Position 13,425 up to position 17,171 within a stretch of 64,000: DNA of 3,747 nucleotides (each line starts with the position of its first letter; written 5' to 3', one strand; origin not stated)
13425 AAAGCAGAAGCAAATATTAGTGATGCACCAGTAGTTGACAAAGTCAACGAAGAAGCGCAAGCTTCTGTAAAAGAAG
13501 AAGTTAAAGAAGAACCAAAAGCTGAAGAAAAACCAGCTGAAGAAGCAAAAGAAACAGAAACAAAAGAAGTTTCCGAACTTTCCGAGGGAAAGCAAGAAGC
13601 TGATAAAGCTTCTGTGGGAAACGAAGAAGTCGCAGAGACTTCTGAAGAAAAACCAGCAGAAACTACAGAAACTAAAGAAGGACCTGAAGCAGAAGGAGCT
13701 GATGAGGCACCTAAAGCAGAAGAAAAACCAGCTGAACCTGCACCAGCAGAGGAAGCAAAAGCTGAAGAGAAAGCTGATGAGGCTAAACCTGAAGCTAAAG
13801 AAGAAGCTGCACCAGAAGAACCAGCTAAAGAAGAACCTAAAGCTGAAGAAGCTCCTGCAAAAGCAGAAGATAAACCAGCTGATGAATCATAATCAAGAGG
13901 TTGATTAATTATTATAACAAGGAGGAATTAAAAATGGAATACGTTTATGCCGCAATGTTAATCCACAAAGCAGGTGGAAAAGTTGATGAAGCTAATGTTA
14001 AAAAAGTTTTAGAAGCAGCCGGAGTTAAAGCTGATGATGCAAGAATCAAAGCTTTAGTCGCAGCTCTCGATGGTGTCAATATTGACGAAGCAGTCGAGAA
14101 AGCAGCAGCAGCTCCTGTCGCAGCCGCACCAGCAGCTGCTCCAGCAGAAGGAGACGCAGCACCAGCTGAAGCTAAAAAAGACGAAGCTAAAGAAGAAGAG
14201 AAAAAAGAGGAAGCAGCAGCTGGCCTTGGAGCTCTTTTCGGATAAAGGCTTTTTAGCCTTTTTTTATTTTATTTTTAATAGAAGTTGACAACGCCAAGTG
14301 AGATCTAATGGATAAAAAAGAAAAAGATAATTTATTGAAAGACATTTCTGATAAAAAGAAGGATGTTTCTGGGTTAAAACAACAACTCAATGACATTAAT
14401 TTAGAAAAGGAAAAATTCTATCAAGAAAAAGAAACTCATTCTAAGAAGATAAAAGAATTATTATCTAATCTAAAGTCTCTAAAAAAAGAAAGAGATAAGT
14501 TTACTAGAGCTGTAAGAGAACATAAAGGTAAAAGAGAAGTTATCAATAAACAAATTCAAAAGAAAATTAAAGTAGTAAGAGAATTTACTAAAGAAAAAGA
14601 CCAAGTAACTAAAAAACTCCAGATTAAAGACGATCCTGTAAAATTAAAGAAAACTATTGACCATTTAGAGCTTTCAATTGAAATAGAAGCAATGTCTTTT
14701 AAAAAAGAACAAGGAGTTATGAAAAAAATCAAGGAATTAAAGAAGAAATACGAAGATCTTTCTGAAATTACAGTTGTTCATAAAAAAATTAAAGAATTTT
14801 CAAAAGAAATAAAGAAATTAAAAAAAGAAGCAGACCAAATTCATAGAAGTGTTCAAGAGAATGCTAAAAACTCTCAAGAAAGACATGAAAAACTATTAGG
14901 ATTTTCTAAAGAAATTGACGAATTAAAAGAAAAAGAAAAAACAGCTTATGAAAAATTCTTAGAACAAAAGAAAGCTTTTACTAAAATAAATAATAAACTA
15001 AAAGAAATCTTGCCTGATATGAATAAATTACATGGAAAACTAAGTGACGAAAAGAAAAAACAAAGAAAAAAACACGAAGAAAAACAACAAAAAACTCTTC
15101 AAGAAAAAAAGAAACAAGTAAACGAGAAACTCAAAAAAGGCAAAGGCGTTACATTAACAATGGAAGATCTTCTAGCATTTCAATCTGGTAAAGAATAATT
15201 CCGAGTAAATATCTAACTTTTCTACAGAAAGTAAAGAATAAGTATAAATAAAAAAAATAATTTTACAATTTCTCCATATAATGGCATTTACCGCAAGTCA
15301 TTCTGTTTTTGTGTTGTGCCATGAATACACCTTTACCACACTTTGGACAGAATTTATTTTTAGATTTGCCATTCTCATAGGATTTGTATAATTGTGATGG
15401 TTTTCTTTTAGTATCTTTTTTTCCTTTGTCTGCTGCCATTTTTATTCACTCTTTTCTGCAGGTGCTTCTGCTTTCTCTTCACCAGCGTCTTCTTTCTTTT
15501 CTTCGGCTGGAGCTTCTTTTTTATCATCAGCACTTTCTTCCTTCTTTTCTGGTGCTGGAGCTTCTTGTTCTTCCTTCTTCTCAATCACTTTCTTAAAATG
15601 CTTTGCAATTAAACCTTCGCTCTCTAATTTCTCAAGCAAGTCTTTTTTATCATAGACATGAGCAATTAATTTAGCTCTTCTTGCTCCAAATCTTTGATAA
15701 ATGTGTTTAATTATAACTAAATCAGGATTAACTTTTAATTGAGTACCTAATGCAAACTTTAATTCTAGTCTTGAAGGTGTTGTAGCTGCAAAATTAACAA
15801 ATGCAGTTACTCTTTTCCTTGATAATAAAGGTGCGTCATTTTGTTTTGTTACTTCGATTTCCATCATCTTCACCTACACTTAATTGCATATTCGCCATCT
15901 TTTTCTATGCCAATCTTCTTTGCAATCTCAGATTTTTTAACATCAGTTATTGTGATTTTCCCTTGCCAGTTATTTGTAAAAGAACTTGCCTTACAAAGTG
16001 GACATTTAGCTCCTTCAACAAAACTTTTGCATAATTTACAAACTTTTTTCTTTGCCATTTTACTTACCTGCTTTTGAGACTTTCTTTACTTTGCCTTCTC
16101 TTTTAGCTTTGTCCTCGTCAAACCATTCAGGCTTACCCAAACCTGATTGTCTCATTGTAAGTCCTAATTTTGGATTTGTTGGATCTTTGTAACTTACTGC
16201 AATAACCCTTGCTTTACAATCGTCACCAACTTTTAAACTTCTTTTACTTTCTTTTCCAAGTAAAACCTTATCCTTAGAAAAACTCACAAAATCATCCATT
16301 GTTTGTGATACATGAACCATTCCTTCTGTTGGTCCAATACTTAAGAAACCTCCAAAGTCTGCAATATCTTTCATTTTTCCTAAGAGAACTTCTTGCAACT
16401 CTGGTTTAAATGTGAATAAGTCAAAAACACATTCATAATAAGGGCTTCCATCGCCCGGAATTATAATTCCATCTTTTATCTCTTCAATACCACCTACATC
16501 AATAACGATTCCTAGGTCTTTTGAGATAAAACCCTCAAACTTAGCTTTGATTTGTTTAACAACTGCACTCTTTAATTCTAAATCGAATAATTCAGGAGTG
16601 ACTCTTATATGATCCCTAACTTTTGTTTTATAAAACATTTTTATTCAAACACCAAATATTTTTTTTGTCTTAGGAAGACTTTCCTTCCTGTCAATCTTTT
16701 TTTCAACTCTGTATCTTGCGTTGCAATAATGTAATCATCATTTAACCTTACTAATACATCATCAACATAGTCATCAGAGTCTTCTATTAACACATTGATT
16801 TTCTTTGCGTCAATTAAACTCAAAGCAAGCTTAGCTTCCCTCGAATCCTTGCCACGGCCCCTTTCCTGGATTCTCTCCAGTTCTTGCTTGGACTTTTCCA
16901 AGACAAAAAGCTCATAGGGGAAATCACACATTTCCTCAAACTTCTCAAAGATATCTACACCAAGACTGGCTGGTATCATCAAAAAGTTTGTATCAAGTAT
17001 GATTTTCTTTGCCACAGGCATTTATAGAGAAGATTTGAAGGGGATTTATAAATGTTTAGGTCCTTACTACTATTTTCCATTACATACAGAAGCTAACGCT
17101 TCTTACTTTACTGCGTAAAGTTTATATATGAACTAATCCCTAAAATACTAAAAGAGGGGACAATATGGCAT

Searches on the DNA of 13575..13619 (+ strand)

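Call 71: build_rna_model(alignment_id=A7, structure=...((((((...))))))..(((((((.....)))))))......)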
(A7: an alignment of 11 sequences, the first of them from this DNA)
Model R1 built from alignment A7 (11 sequences, 45 columns); structure: as given.
model positions 45; base pairs 13; branch points 1; effective number of sequences 8.78; information 1.223 bits per position. Calibrated on 0.2 Mb of random sequence (short: E-values are rough).
structure used (alignment columns):
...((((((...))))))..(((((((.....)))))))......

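Call 72: search_with_rna_model(model_id=R1, source=window, filters=off, max_evalue=10, show_alignments=0)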
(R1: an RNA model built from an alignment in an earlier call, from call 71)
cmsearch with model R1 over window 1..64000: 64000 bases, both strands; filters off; matches with E-value up to 10: 45.
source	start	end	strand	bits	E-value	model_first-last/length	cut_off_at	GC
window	53150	53194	+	69.7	6.5e-17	1-45/45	no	0.42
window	13575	13619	+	61.8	9e-15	1-45/45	no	0.47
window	13455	13496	+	54.1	1.1e-12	1-45/45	no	0.4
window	17082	17123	-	52.5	3.1e-12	1-45/45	no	0.36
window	51880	51929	+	42.4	1.7e-09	1-45/45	no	0.34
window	13620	13649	+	26.2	4.5e-05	1-45/45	no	0.43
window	58353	58382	+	22.5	0.00047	1-45/45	no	0.27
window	21248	21284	+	14.7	0.062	1-45/45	no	0.35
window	29448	29502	-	13.2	0.16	1-45/45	no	0.18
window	13625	13643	-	13.1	0.16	21-39/45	no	0.47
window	14078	14122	+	12.3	0.27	1-45/45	no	0.51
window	3203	3259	-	12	0.34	1-45/45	no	0.28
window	51349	51379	+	11.4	0.47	1-45/45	no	0.13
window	53170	53188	-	10.6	0.79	21-39/45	no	0.42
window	55035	55073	+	10.1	1.1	1-45/45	no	0.28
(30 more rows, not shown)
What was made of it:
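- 13578..13616 (+): Inner element, subfamily B, in frame (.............): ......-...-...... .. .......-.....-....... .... R1 gives 61.8 bits, seed (call 72).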

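Call 73: search_with_rna_model(model_id=R1, sources=[L088, L090, L212, L214, L215, L216, L221, L222, L223, L224, L225, L226], filters=off, max_evalue=10)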
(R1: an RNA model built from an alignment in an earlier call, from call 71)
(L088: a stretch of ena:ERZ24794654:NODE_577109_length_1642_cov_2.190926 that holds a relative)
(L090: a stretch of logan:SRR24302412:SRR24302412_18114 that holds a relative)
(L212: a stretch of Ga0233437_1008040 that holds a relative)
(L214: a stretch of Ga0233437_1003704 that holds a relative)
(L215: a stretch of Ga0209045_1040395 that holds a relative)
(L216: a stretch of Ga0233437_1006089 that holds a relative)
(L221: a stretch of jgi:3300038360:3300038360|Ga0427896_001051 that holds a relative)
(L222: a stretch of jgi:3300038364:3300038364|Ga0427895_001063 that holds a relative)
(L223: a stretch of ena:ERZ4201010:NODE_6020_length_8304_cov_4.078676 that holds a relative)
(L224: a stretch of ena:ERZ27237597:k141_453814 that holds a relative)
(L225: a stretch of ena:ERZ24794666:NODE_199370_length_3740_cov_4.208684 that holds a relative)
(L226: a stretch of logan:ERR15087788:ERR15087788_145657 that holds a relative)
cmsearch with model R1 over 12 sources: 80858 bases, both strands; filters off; matches with E-value up to 10: 71.
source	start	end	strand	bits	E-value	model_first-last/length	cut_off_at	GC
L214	4039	4083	+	69.7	8.2e-17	1-45/45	no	0.4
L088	357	401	+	69.7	8.2e-17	1-45/45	no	0.42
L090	638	682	+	69.7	8.2e-17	1-45/45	no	0.42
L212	8177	8221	+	69.7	8.2e-17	1-45/45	no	0.42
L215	619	663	-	69.2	1.1e-16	1-45/45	no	0.44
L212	1947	1991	-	67.9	2.6e-16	1-45/45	no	0.38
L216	8540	8584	+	66.2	7.3e-16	1-45/45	no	0.44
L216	8051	8095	+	64.1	2.6e-15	1-45/45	no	0.4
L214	3859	3900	+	53.3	2.3e-12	1-45/45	no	0.45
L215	781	822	-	49.6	2.4e-11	1-45/45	no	0.43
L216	8210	8254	+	39.6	1.2e-08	1-45/45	no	0.4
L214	7129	7171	-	28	1.8e-05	1-45/45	no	0.4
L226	539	576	+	19.3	0.0043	1-45/45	no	0.32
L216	8560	8578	-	18.9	0.0054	21-39/45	no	0.42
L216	1556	1588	-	13.2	0.19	1-45/45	no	0.27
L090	2512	2550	+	12.5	0.3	1-45/45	no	0.28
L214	7500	7544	+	12.1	0.38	1-45/45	no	0.36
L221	6360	6394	-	11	0.76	1-45/45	no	0.2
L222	3522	3556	-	11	0.76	1-45/45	no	0.2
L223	5972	6006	-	11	0.76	1-45/45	no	0.2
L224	2533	2567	-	11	0.76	1-45/45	no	0.2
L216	10464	10520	+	10.9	0.85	1-45/45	no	0.28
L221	5119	5162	+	10.7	0.94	1-45/45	no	0.32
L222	2281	2324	+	10.7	0.94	1-45/45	no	0.32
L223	4168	4211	+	10.7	0.94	1-45/45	no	0.32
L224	729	772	+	10.7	0.94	1-45/45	no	0.32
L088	377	395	-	10.6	1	21-39/45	no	0.42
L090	658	676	-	10.6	1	21-39/45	no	0.42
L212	8197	8215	-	10.6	1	21-39/45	no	0.42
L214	4059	4077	-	10.6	1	21-39/45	no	0.42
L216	3086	3136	-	10.5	1.1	1-45/45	no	0.33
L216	8071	8089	-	10.1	1.4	21-39/45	no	0.37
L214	7662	7703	+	10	1.4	1-45/45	no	0.43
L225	1252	1262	+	9.7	1.7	6-16/45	no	0.45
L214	8695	8721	+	9.7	1.8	1-45/45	no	0.19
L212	1953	1971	+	9.4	2.2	21-39/45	no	0.37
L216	4510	4554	+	9.1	2.5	1-45/45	no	0.36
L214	6536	6585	-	8.8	3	1-45/45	no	0.34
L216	1316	1353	-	8.8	3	1-45/45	no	0.21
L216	10965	10984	+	8.8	3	21-39/45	no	0.25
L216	10090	10111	+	8.8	3.1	1-45/45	no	0.27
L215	625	643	+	8.8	3.1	21-39/45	no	0.47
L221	9083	9125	-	8.7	3.2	1-45/45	no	0.3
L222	6231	6273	-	8.7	3.2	1-45/45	no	0.3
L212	4734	4754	+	8.7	3.3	21-39/45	no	0.33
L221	10670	10716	+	8.3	4.2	1-45/45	no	0.34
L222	7818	7864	+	8.3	4.2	1-45/45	no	0.34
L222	3654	3683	-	8.3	4.3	1-45/45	no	0.27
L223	6104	6133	-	8.3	4.3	1-45/45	no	0.27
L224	2665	2694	-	8.3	4.3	1-45/45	no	0.27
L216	1844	1883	+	8.2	4.4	1-45/45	no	0.22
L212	2168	2215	+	8.2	4.4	1-45/45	no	0.38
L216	327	365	+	8.2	4.5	1-45/45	no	0.23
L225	1585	1626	-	8.1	4.8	1-45/45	no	0.29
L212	1239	1267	-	8.1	4.9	1-45/45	no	0.34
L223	6305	6338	-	8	5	1-45/45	no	0.32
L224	2866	2899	-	8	5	1-45/45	no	0.32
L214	629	655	+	8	5.1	1-45/45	no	0.19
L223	5395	5409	+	8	5.2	22-38/45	no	0.4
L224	1956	1970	+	8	5.2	22-38/45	no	0.4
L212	2791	2834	-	7.9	5.3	1-45/45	no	0.43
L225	3445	3474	+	7.8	5.6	1-45/45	no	0.4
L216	8230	8248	-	7.5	6.9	21-39/45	no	0.37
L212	4734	4754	-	7.5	6.9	21-39/45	no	0.33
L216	7819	7848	+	7.4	7.4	1-45/45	no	0.17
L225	2045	2071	-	7.3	8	1-45/45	no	0.22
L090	1971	1996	-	7.2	8.6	1-45/45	no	0.27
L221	11520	11559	+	7.1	8.8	1-45/45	no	0.32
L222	8668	8707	+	7.1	8.8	1-45/45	no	0.32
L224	6263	6302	+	7.1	8.8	1-45/45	no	0.32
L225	1131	1176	-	7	9.5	1-45/45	no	0.46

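Call 76: search_with_rna_model(model_id=R1, sources=[L008, L009, L010, L011, L012, L013, L014, L015, L016, L017, L018, L019, L020, L021, L022, L023, L024, L025, L026, L027, L028, L029, L030, L031, L032, L033, L034, L035, L036, L037, L038, L039, L040, L041, L042, L043, L044, L045, L046, L047, L048, L049, L050, L051, L052, L053, L054, L055, L056, L057, L058, L059, L060, L061, L062, L063, L064, L065, L066, L067, L068, L069, L070, L071, L072, L073, L074, L075, L076, L077, L078, L079, L080, L081, L082, L083, L084, L085, L086, L087], filters=default, max_evalue=1)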
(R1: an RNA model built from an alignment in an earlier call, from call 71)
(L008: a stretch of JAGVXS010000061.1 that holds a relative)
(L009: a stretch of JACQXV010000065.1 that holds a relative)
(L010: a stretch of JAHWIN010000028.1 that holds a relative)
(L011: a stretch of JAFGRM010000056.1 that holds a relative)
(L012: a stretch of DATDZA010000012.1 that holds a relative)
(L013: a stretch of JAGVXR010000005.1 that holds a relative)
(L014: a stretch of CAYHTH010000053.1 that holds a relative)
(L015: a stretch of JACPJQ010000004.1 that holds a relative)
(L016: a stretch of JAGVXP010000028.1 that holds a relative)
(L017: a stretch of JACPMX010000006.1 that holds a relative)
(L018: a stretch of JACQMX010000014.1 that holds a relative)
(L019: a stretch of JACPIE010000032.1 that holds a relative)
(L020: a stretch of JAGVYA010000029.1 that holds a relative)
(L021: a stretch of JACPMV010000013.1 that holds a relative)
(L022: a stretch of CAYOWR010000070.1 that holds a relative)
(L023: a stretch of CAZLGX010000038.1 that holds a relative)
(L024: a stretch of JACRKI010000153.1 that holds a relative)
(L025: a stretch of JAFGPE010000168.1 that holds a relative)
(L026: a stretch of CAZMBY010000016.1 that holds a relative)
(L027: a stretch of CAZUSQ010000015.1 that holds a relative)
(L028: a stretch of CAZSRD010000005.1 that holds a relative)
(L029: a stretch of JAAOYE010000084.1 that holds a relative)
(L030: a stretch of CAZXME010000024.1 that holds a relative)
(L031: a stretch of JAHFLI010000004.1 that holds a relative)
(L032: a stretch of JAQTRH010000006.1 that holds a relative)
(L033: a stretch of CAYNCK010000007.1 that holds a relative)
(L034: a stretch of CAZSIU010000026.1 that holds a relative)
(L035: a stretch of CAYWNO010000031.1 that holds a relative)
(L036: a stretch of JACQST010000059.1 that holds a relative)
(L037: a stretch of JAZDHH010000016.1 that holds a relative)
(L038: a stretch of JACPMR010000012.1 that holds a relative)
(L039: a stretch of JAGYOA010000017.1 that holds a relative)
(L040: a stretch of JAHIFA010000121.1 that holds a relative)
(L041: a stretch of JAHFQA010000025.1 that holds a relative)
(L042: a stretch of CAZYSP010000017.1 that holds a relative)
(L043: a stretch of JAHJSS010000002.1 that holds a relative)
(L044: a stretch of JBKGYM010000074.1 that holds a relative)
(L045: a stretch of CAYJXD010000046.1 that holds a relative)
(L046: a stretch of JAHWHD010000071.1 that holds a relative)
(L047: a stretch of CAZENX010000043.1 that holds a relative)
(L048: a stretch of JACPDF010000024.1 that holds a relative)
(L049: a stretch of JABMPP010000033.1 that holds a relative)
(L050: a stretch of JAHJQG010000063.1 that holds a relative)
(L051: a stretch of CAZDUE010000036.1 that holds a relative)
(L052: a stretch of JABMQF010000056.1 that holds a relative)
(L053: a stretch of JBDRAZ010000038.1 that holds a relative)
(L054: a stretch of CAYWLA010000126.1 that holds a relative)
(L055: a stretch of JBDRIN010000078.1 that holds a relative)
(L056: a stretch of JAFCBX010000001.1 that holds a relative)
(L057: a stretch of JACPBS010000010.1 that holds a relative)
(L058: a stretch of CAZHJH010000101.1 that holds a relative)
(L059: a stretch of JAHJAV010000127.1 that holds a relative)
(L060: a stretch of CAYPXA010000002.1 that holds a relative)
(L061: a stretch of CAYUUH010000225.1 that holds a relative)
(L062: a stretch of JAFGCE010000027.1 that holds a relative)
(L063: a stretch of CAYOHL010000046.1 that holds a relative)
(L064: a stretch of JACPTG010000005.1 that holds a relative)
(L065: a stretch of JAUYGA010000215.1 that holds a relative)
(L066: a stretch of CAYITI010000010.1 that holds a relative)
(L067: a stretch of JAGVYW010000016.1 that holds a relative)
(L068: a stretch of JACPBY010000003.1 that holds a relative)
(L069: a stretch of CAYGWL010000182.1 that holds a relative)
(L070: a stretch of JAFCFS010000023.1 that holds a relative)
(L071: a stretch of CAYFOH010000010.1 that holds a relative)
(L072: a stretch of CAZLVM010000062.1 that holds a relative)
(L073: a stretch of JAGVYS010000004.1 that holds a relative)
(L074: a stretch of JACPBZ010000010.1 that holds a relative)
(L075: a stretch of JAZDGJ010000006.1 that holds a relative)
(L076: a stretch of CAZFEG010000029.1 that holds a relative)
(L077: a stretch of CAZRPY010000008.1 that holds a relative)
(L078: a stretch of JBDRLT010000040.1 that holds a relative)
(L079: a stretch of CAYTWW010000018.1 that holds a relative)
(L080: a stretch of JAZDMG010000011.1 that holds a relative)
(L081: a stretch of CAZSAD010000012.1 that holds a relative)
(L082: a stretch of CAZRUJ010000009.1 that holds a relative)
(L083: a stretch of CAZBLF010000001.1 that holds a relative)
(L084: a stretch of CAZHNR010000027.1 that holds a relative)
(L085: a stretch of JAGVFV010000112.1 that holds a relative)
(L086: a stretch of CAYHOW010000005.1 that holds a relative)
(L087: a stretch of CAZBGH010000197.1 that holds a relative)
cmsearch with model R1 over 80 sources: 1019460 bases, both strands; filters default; matches with E-value up to 1: 6.
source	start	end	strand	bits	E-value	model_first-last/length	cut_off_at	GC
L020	1089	1123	-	21.6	0.013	1-45/45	no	0.34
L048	288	336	-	20.3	0.029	1-45/45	no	0.35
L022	4047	4075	-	17.3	0.19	1-45/45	no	0.28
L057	8844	8898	+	15.9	0.46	1-45/45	no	0.44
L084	7074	7118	-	15.2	0.7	1-45/45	no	0.29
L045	1791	1822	+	14.9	0.87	1-45/45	no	0.41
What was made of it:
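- The best score in 1.02 Mb of more distant Woesearchaeota DNA is 21.6 bits (call 76).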

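Call 92: search_with_rna_model(model_id=R1, sources=[L227, L228, L229], filters=off, max_evalue=0.1, show_alignments=6)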
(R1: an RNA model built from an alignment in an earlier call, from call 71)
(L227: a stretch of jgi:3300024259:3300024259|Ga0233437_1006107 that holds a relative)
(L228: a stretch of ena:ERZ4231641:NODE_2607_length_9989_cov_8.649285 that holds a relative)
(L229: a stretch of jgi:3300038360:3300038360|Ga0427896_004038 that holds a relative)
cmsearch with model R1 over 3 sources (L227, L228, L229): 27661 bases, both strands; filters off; matches with E-value up to 0.1: 13.
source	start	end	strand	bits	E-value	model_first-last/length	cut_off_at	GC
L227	7163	7207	-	54.4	4e-13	1-45/45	no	0.33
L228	3240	3284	-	54.4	4e-13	1-45/45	no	0.33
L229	2082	2126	-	54.4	4e-13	1-45/45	no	0.33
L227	8923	8966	+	38.7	7.4e-09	1-45/45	no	0.34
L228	5000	5043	+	38.7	7.4e-09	1-45/45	no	0.34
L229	3842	3885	+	38.7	7.4e-09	1-45/45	no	0.34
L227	473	518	-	32.6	3.4e-07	1-45/45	no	0.37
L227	10757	10805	+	26.8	1.3e-05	1-45/45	no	0.35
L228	6834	6882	+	26.8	1.3e-05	1-45/45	no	0.35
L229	5676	5724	+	26.8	1.3e-05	1-45/45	no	0.35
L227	7169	7186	+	13.7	0.048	21-39/45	no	0.39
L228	3246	3263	+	13.7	0.048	21-39/45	no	0.39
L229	2088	2105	+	13.7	0.048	21-39/45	no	0.39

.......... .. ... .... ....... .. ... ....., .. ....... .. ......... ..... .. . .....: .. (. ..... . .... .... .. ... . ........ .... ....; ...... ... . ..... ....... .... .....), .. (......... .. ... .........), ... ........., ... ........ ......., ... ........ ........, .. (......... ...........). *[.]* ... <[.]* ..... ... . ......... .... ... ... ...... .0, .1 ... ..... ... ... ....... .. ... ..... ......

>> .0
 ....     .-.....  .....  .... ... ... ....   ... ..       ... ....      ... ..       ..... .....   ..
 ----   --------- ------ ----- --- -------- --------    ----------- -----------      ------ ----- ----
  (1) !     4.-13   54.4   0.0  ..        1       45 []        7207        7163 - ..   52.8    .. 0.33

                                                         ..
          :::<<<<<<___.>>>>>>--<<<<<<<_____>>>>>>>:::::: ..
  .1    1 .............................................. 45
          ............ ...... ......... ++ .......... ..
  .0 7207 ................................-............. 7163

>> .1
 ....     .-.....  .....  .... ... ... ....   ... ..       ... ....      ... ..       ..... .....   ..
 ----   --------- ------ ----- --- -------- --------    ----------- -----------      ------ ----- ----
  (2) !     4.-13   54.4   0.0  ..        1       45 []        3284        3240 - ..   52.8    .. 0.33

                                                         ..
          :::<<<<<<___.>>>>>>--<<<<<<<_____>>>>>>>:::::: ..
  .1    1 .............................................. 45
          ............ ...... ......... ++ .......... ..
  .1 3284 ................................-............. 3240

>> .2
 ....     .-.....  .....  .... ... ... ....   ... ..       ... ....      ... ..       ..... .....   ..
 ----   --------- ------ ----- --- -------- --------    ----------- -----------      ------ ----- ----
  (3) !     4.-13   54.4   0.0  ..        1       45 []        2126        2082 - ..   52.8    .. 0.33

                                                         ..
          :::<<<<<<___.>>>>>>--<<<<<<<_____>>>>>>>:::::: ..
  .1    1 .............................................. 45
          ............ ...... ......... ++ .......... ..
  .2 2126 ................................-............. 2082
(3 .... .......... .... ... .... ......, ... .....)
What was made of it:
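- Model R1 finds independent copies at 51880-51929 (42 bits), L216 8210 (40 bits), L214 7129 (28 bits) and four sites in L227 (27-54 bits) (calls 72, 73, 92).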

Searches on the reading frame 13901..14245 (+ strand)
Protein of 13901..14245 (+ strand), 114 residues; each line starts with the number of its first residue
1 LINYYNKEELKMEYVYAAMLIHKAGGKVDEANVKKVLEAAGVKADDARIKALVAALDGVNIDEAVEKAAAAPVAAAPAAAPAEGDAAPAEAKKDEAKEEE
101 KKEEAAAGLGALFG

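Call 14: search_protein_families(library=pfam, proteins=[window:13901-14245:+], max_evalue=0.01)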
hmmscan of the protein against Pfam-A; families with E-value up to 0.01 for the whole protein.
window:13901-14245:+ (114 aa): 2 families
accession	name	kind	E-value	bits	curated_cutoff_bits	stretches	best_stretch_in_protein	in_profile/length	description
PF00428.24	Ribosomal_60s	-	4.5e-16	59.6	28.1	1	28-113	2-88/88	60s Acidic ribosomal protein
PF17940.6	TetR_C_31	-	0.00011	22.8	27.4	1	28-75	50-95/107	Tetracyclin repressor-like, C-terminal domain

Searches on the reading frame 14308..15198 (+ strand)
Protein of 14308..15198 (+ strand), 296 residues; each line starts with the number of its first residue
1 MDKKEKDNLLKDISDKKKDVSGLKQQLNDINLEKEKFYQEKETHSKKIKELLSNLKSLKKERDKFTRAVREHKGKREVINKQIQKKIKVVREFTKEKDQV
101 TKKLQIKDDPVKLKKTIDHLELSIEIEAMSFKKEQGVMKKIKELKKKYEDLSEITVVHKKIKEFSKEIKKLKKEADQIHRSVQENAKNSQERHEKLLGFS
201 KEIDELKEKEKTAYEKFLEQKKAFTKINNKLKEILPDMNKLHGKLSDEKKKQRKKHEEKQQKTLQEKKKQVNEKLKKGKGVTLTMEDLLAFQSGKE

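Call 17: search_protein_families(library=pfam, proteins=[window:14308-15198:+], max_evalue=0.001)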
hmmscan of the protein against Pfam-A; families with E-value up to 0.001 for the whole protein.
window:14308-15198:+ (296 aa): 1 family
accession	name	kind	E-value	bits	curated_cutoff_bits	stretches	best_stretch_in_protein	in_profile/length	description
PF23435.1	DUF7121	-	5.7e-08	32.9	29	1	23-292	44-302/307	Family of unknown function (DUF7121)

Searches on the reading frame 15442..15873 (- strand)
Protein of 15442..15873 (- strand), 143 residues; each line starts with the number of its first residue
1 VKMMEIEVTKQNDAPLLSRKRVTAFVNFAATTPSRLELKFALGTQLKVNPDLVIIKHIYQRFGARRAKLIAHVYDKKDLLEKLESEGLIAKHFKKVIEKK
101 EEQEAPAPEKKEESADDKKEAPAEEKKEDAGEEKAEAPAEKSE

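Call 88: search_protein_families(library=pfam, proteins=[window:15442-15873:-], max_evalue=0.001)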
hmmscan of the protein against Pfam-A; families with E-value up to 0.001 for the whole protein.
window:15442-15873:- (143 aa): 1 family
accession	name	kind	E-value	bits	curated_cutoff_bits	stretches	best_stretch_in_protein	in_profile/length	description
PF01282.25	Ribosomal_S24e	-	1.7e-15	57.3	24.5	1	7-99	1-92/95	Ribosomal protein S24e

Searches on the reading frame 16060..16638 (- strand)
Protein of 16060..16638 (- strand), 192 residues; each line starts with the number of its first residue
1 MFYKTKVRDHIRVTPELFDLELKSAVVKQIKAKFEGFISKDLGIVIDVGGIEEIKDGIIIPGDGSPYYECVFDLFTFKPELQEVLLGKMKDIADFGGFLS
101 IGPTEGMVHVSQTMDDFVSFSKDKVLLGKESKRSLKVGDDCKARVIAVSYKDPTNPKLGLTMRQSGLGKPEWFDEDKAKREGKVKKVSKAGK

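Call 17: search_protein_families(library=pfam, proteins=[window:16060-16638:-], max_evalue=0.001)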
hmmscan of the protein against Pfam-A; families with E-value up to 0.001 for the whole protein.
window:16060-16638:- (192 aa): 2 families
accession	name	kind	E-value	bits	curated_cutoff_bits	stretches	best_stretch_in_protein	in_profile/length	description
PF03876.22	SHS2_Rpb7-N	-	2.8e-12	47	24.8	1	8-64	1-57/57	SHS2 domain found in N terminus of Rpb7p/Rpc25p/MJ0397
PF00575.29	S1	-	1.7e-08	35.2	22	1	78-150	1-64/74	S1 RNA binding domain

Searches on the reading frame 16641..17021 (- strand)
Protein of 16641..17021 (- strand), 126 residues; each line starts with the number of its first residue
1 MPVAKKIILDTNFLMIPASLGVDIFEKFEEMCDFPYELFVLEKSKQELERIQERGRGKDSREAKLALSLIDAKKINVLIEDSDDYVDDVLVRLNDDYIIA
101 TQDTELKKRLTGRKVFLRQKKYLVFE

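Call 60: search_protein_families(library=pfam, proteins=[window:16641-17021:-], max_evalue=0.01)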
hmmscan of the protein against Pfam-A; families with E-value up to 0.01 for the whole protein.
window:16641-17021:- (126 aa): 1 family
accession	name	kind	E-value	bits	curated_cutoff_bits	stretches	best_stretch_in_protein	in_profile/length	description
PF18477.7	PIN_9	-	8.6e-21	74.8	26.3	1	7-115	1-108/116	PIN like domain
